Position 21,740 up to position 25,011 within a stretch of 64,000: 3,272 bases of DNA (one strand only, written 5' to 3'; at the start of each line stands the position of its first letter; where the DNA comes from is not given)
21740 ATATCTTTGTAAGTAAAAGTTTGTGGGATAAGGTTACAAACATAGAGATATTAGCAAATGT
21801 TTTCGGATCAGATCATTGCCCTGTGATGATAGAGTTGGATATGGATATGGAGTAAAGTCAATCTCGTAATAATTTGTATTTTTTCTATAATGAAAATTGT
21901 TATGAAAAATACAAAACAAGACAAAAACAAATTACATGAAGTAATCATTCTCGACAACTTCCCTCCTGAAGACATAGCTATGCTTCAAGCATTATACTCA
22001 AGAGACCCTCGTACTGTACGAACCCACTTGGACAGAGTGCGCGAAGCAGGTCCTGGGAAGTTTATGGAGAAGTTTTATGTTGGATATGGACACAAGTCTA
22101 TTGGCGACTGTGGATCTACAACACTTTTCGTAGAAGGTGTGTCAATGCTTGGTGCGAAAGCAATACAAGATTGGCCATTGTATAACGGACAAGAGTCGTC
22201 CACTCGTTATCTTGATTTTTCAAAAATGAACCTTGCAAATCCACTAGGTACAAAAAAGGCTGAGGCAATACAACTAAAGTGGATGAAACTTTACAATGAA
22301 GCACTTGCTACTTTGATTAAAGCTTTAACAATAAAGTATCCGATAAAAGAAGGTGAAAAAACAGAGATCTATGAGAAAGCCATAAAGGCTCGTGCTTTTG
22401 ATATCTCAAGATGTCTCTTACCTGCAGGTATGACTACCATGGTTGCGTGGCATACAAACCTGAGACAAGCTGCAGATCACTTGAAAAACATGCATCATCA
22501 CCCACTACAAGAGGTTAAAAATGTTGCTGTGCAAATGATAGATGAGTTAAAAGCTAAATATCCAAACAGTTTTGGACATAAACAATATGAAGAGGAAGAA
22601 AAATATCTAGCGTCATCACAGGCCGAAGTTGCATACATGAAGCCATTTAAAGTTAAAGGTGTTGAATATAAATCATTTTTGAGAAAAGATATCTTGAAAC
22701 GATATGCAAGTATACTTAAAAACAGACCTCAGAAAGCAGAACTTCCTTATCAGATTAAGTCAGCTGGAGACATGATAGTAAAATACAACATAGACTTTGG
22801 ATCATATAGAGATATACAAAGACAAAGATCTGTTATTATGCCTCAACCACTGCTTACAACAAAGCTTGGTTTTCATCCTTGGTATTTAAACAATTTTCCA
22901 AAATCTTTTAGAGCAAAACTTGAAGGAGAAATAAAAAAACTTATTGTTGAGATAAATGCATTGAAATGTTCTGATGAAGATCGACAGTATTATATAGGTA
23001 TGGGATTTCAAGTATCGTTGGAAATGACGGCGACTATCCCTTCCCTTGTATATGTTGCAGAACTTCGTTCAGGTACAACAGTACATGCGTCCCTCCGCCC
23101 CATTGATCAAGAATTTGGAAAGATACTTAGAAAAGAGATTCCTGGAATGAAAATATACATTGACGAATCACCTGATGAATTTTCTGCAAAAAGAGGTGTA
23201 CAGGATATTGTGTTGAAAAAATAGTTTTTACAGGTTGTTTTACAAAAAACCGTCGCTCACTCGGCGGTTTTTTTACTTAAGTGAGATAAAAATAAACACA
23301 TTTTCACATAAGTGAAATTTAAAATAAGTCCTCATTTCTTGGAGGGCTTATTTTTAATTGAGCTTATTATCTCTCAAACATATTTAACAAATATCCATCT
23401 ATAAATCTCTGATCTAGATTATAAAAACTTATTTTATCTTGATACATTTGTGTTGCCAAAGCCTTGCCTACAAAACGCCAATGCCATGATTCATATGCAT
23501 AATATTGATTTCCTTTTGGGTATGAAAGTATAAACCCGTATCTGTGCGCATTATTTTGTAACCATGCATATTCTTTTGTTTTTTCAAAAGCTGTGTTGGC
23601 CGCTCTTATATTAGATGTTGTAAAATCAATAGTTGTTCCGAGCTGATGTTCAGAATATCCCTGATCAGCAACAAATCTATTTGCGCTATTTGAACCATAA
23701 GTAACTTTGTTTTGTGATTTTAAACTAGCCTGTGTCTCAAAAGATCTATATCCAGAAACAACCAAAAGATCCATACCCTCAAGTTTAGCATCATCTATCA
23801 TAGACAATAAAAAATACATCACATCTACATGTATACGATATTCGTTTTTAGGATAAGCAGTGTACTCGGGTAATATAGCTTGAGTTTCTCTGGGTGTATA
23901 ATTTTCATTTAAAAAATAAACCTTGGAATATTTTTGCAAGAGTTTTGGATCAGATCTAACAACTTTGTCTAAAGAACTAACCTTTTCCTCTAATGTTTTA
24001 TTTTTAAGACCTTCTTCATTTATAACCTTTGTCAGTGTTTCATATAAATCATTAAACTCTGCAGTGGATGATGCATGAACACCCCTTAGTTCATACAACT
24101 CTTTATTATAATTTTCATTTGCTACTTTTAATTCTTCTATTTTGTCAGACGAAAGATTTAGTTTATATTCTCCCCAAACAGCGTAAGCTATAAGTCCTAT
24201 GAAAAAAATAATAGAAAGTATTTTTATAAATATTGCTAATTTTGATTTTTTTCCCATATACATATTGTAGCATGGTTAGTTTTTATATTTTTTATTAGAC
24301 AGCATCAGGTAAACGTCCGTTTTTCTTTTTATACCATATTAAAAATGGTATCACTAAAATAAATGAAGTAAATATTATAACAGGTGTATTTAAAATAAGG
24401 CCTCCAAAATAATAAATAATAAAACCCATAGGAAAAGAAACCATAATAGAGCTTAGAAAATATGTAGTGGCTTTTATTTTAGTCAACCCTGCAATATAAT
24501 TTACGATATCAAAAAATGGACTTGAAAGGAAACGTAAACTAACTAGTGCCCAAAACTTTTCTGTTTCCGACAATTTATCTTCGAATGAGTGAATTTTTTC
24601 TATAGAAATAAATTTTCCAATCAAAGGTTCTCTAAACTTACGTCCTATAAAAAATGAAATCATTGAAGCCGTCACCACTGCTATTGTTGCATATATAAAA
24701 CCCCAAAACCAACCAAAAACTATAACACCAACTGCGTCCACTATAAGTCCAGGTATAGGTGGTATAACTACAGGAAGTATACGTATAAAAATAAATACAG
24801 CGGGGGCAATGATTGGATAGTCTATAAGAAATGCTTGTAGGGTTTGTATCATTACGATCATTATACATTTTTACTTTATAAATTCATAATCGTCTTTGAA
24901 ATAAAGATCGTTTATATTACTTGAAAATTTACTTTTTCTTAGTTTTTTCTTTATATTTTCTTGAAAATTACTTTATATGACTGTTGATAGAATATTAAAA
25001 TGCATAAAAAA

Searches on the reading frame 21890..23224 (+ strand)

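Call 12: search_protein_families(library=pfam, proteins=[window:21890-23224:+], max_evalue=0.001)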
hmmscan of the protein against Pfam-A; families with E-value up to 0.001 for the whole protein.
window:21890-23224:+ (444 aa): 1 family
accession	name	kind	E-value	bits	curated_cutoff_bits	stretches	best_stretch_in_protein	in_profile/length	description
PF02511.20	Thy1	-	4.2e-16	59.7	24.8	1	48-226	31-191/191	Thymidylate synthase complementing protein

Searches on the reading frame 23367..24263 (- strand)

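Call 12: search_protein_families(library=pfam, proteins=[window:23367-24263:-], max_evalue=0.001)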
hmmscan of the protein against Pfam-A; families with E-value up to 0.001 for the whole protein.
window:23367-24263:- (298 aa): 1 family
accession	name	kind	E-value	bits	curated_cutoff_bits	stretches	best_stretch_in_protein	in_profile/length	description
PF02557.22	VanY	-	4.3e-35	120.8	25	1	144-267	4-132/132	D-alanyl-D-alanine carboxypeptidase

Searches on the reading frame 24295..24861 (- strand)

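Call 12: search_protein_families(library=pfam, proteins=[window:24295-24861:-], max_evalue=0.001)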
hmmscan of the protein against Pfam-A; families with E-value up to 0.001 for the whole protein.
window:24295-24861:- (188 aa): 1 family
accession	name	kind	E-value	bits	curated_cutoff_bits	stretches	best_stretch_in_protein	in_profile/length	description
PF09335.16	VTT_dom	-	2e-20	73.9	33.9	1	36-153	1-121/123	VTT domain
